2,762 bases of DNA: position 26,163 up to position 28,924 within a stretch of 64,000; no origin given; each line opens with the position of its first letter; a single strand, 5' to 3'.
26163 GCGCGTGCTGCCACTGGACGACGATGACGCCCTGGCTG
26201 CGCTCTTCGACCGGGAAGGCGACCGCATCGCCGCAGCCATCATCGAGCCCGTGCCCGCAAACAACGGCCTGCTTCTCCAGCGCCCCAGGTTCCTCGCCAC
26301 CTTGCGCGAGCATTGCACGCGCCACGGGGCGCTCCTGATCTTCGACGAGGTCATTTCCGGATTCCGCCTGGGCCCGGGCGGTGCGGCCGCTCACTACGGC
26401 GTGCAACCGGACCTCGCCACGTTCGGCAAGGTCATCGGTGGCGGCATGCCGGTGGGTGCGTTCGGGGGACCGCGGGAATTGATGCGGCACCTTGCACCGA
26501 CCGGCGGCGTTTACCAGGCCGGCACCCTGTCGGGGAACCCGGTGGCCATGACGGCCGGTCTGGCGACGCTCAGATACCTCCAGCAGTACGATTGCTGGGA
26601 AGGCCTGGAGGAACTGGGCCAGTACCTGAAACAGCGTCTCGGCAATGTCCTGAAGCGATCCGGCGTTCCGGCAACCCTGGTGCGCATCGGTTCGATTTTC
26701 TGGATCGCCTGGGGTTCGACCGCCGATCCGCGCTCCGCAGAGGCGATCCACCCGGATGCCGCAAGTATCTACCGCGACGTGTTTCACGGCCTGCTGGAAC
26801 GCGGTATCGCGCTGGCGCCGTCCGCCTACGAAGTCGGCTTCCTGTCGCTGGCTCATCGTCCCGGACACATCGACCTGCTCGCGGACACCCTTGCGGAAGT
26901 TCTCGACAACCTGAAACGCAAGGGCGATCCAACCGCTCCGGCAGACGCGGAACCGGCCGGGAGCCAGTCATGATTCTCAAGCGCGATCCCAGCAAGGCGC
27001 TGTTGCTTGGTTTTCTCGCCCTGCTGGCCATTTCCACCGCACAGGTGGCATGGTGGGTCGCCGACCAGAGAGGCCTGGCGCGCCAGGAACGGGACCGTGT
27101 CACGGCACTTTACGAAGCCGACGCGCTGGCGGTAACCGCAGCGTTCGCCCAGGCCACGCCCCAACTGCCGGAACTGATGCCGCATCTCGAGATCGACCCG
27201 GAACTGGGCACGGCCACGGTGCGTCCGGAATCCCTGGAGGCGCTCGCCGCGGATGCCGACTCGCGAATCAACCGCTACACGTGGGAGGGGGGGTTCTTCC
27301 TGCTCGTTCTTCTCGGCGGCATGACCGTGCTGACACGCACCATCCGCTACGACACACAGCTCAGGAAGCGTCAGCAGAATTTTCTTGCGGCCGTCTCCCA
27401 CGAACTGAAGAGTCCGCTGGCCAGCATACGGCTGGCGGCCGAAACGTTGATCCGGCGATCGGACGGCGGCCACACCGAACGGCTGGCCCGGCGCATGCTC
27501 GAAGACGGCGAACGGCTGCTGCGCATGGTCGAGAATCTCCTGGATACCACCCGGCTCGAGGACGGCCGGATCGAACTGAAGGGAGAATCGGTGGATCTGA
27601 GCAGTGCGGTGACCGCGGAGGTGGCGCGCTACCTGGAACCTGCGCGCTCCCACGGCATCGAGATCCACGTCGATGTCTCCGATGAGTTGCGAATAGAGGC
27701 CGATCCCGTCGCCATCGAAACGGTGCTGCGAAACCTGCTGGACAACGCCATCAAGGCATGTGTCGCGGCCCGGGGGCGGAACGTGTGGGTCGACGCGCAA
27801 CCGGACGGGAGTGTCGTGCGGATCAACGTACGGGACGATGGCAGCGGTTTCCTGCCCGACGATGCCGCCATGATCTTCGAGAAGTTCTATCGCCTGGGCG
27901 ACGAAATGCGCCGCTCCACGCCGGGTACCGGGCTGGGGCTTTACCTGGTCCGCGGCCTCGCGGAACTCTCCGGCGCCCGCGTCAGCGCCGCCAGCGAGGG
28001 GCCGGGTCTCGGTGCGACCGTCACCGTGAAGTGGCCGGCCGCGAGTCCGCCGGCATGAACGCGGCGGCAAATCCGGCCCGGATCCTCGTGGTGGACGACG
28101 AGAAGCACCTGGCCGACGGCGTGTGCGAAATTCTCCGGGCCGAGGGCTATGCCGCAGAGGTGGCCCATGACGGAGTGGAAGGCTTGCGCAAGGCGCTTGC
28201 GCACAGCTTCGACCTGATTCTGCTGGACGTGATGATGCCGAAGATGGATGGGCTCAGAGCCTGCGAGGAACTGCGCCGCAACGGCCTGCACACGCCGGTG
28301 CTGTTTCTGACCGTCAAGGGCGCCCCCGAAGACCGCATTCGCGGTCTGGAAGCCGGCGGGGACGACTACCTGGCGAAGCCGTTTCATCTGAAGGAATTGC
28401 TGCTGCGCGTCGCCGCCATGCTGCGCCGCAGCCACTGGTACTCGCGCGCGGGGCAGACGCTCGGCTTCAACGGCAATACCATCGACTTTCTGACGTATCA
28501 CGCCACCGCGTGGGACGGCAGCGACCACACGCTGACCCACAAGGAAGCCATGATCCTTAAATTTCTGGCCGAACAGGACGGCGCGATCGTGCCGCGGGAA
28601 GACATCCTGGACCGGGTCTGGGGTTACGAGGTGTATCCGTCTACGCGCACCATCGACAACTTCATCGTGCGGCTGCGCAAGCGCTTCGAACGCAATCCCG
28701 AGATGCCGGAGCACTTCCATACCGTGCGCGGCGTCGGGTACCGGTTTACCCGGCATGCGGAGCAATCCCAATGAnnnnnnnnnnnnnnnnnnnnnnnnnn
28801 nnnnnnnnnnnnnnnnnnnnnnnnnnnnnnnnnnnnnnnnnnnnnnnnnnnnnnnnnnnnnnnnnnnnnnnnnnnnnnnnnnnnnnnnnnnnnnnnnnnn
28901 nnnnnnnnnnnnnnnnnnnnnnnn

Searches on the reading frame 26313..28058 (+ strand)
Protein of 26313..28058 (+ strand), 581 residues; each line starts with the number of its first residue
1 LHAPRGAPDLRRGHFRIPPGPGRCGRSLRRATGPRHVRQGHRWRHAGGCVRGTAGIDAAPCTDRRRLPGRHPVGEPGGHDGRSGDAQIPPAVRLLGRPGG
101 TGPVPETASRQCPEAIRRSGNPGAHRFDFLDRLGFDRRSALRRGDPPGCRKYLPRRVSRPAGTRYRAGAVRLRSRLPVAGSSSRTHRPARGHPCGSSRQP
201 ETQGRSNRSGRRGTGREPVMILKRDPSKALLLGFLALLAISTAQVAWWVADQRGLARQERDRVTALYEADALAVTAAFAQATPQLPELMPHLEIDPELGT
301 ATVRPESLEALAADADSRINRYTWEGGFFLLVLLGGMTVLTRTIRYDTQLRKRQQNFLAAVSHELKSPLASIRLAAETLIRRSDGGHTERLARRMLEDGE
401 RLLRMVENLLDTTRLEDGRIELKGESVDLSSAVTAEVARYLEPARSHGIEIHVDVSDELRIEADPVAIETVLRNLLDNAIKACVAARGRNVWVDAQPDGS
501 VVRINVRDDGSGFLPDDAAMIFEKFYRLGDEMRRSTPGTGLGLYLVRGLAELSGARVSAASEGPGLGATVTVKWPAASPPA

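Call 19: search_protein_families(library=pfam, proteins=[window:26313-28058:+], max_evalue=0.0001)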
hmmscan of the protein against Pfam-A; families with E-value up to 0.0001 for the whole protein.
window:26313-28058:+ (581 aa): 2 families
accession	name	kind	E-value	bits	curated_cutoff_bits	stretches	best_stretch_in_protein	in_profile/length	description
PF02518.31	HATPase_c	-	9.6e-24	84.4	26.4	1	464-576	2-109/111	Histidine kinase-, DNA gyrase B-, and HSP90-like ATPase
PF00512.31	HisKA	-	1e-15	57.9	26.9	1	354-418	2-66/66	His Kinase A (phospho-acceptor) domain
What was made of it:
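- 26970..28058 (+): Sensor histidine kinase embedded in the operon. HisKA and HATPase_c (call 19).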

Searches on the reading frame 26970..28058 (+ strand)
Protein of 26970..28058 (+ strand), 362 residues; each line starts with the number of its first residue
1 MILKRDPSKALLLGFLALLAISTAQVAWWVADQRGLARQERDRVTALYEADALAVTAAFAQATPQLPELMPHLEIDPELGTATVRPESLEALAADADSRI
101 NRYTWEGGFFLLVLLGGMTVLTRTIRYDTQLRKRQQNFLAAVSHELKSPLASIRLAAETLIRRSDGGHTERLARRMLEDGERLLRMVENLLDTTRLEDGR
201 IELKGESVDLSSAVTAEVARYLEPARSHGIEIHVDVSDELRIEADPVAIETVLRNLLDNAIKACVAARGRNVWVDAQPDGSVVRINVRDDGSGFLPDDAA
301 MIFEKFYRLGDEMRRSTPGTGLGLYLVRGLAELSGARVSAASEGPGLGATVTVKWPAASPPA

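Call 59: search_protein_families(library=ncbifam, proteins=[window:26970-28058:+], max_evalue=1e-10)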
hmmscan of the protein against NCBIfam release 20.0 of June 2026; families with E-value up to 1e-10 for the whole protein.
window:26970-28058:+ (362 aa): 60 families (the best 25 are shown)
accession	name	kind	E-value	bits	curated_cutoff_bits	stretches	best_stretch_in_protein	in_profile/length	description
NF046044.1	PnpS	equivalog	2.8e-43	148.4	400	1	117-355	152-389/390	two-component system histidine kinase PnpS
NF040691.1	MtrAB_MtrB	equivalog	1.5e-39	136.4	450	1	120-357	256-492/507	MtrAB system histidine kinase MtrB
TIGR02966.1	phoR_proteo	equivalog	2.1e-38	132.2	334.2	1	120-351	99-329/333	phosphate regulon sensor histidine kinase PhoR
NF008312.0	PRK11100.1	equivalog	1.3e-36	126.5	356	1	135-356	256-473/477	two-component system sensor histidine kinase CreC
NF047874.1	MASE3_PAS_HK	subfamily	5.7e-36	124.5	560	1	122-357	385-625/655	MASE3 domain-containing sensor histidine kinase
NF033092.0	HK_WalK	equivalog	2e-33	115.9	725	1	122-356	359-593/594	cell wall metabolism sensor histidine kinase WalK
TIGR01386.1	cztS_silS_copS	subfamily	1.5e-30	106.6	292.55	1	133-343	239-446/457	heavy metal sensor histidine kinase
NF041832.1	near_NosP_CTERM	subfamily_domain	7.5e-29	100.9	400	1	136-358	8-226/370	NahK/ErcS family hybrid sensor histidine kinase/response regulator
NF041880.1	EPS_EpsF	equivalog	9.4e-29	100.2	900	1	136-353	275-489/492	response regulator EpsF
NF007793.0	PRK10490.1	equivalog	6.5e-28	97.2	1123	1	128-361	657-886/895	two-component system sensor histidine kinase KdpD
NF041735.1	hist_kin_RppB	equivalog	1.4e-27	96.6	400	1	133-355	214-437/438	two-component system sensor histidine kinase RppB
NF047465.1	hybrid_HK_LvrA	exception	1.6e-26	92.6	1200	1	133-360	200-425/819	hybrid histidine kinase/response regulator LvrA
NF007688.0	PRK10364.1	equivalog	4.1e-26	91.7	479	1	139-357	244-451/460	two-component system sensor histidine kinase ZraS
NF007007.0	PRK09470.1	equivalog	4.8e-26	91.7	486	1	130-341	240-444/463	envelope stress sensor histidine kinase CpxA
NF007898.0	PRK10604.1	equivalog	6.6e-26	91.4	478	1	135-358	212-424/433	two-component system sensor histidine kinase RstB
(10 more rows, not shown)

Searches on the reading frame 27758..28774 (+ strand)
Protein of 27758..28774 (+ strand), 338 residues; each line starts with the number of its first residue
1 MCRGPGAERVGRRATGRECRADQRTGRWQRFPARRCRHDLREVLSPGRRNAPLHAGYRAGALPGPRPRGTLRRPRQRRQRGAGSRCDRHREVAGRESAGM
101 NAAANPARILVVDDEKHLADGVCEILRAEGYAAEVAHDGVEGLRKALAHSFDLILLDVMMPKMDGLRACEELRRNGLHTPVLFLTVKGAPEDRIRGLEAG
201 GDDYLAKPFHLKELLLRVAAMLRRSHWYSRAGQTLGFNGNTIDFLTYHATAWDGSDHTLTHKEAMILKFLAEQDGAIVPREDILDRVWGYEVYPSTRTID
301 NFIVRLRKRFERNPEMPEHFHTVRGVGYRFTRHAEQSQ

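Call 19: search_protein_families(library=pfam, proteins=[window:27758-28774:+], max_evalue=0.0001)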
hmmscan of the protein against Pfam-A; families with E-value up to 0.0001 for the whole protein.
window:27758-28774:+ (338 aa): 2 families
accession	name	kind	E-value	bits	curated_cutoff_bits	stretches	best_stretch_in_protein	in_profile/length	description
PF00072.30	Response_reg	-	7.7e-30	103.8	30.2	1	109-218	1-110/111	Response regulator receiver domain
PF00486.34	Trans_reg_C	-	5.5e-22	78.1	26.2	1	256-330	3-77/77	Transcriptional regulatory protein, C terminal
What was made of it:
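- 28055..28774 (+): OmpR-family response regulator embedded in the operon. PF00072 and PF00486 (call 19).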
